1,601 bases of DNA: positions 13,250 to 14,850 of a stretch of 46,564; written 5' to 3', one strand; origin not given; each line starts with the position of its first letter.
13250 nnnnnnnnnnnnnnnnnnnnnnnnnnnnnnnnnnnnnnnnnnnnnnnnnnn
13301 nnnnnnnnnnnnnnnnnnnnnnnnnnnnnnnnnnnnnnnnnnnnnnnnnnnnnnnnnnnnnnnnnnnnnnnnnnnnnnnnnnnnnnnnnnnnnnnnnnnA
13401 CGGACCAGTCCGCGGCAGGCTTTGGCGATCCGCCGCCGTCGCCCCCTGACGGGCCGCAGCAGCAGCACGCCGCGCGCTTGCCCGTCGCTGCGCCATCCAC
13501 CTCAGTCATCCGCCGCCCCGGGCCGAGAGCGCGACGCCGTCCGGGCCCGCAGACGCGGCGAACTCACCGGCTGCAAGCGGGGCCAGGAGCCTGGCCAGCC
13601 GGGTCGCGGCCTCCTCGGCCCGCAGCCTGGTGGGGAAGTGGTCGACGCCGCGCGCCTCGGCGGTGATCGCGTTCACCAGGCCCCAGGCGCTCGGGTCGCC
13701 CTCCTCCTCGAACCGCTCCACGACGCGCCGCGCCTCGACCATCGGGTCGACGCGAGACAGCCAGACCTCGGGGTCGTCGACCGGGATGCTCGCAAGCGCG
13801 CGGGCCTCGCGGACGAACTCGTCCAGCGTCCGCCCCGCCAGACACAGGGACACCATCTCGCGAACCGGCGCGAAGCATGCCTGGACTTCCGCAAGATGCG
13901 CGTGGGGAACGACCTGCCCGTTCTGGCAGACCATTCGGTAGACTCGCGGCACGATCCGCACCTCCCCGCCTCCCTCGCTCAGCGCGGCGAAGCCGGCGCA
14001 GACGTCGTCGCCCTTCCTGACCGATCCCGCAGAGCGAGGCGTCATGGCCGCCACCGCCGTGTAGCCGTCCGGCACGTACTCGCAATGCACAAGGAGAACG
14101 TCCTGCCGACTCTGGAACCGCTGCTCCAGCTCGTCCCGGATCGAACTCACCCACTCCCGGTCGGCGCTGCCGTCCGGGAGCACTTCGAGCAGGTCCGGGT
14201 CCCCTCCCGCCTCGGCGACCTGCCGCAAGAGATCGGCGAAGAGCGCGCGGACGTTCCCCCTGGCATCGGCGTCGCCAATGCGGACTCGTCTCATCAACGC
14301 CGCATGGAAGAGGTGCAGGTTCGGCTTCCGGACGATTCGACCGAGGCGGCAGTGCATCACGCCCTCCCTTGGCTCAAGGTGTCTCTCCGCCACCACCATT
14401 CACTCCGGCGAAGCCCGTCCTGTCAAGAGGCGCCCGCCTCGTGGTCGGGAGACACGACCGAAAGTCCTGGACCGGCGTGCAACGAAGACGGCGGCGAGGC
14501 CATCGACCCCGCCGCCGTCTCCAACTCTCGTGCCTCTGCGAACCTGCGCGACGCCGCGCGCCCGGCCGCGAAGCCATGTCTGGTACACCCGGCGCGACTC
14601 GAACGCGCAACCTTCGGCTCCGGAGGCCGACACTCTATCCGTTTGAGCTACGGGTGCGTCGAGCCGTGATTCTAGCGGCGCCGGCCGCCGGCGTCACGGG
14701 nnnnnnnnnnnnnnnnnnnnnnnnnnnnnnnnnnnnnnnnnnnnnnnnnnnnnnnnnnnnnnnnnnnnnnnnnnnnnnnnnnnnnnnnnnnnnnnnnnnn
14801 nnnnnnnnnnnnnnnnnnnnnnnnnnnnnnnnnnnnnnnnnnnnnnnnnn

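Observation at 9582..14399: Unusual four-gene translationally coupled operon: hypothetical - hgcA - hgcB - GHL10-like secreted lipoprotein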

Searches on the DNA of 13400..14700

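Call 76: search_rna_families(source=window, start=13400, end=14700, threshold=evalue, max_evalue=1)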
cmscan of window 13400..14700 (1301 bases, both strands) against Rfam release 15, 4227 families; matches with E-value up to 1: 5.
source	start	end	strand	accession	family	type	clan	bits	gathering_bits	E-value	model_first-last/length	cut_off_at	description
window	14584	14657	-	RF00005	tRNA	Gene; tRNA;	CL00001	63.1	29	5e-13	1-71/71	no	tRNA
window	14583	14657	+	RF04354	Plastid-ycf2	Cis-reg;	-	21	65.7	0.21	1-75/75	no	Plastid-ycf2 5UTR RNA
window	14151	14182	-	RF00640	MIR167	Gene; miRNA;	-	20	100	0.73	1-89/89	no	MIR167 microRNA precursor family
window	13420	13485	+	RF01668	P10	Gene; sRNA;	-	19.3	37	0.09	1-72/72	no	Pseudomonas sRNA P10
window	14126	14181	-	RF01068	Guanidine-II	Cis-reg; riboswitch;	-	17.7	32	0.81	1-48/48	no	Guanidine-II riboswitch aptamer (mini-ykkC)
